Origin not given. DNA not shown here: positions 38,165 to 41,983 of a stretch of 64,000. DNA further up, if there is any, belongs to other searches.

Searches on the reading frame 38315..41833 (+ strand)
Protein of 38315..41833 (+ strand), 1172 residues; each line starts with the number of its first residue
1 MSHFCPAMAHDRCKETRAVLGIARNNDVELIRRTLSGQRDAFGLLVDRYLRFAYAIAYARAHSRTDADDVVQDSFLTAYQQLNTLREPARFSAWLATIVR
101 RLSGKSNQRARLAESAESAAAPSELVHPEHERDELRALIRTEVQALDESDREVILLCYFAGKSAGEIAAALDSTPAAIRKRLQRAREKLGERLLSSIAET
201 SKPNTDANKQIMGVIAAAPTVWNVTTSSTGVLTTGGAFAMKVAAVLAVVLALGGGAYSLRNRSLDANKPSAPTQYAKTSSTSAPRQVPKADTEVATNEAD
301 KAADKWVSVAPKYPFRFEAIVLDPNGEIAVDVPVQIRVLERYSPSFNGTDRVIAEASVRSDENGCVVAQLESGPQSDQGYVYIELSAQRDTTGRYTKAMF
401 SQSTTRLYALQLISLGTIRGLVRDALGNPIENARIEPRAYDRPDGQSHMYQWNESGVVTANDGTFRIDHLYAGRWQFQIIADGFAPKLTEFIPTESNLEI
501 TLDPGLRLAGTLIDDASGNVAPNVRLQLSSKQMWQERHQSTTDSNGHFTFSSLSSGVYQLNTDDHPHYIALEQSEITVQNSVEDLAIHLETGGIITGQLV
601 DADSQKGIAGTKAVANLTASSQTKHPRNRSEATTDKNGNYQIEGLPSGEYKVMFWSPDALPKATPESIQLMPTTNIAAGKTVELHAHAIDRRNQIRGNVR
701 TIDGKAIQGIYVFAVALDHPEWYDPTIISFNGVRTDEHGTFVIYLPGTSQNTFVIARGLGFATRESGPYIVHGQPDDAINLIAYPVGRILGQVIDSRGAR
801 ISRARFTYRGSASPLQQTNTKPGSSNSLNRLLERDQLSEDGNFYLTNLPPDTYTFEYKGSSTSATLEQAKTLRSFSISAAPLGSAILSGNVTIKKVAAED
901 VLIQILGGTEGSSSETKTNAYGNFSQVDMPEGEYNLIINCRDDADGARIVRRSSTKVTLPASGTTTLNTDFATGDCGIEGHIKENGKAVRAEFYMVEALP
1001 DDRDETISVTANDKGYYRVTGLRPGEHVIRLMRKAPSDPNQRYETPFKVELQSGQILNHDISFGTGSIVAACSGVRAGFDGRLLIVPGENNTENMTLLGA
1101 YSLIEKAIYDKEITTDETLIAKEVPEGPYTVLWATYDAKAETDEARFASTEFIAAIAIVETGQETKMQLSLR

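Call 36: search_protein_families(library=pfam, proteins=[window:38315-41833:+], max_evalue=0.001)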
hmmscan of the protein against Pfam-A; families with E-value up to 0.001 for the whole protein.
window:38315-41833:+ (1172 aa): 17 families
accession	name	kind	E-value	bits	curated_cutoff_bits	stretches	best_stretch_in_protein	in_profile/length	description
PF13620.12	CarboxypepD_reg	-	3.3e-48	162.4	32.3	3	508-589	2-81/82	Carboxypeptidase regulatory-like domain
PF13715.12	CarbopepD_reg_2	-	4.8e-19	68.6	32.2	0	596-654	2-50/88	CarboxypepD_reg-like domain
PF17210.9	SdrD_B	-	2.6e-17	63.5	29.7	1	610-660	20-70/112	SdrD B-like domain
PF17802.7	SpaA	-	2.7e-15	56.7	23.1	0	598-652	6-56/91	Prealbumin-like fold domain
PF04542.20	Sigma70_r2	-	1.7e-13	50.6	24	1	45-102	1-60/71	Sigma-70 region 2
PF08281.18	Sigma70_r4_2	-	3e-11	43.2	25.7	1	138-189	3-54/54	Sigma-70, region 4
PF09430.16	EMC7_beta-sandw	-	2.6e-10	41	26.6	0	522-581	8-62/122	ER membrane protein complex subunit 7, beta-sandwich domain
PF02369.22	Big_1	-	1.9e-08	34.7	34.9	0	513-551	25-65/93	Bacterial Ig-like domain (group 1)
PF14686.12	fn3_3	-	2.7e-07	30.7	24.4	0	632-659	29-56/75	Polysaccharide lyase family 4, domain II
PF04545.22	Sigma70_r4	-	1.6e-06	28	24.1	1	144-189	3-48/50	Sigma-70, region 4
PF23193.1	NOMO_3rd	-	1.8e-06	28.4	27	0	537-562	59-84/120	NOMO third transthyretin-like domain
PF17789.7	MG4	-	2.5e-05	24.8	24.7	0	311-364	12-54/95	Macroglobulin domain MG4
PF07495.19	Y_Y_Y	-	8.9e-05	22.8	26.6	0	540-560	23-42/65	Y_Y_Y domain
PF10670.15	DUF4198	-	0.00022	21.9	34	0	537-562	180-205/209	Domain of unknown function (DUF4198)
PF00775.27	Dioxygenase_C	-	0.00024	21.1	27.3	0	532-564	70-102/182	Dioxygenase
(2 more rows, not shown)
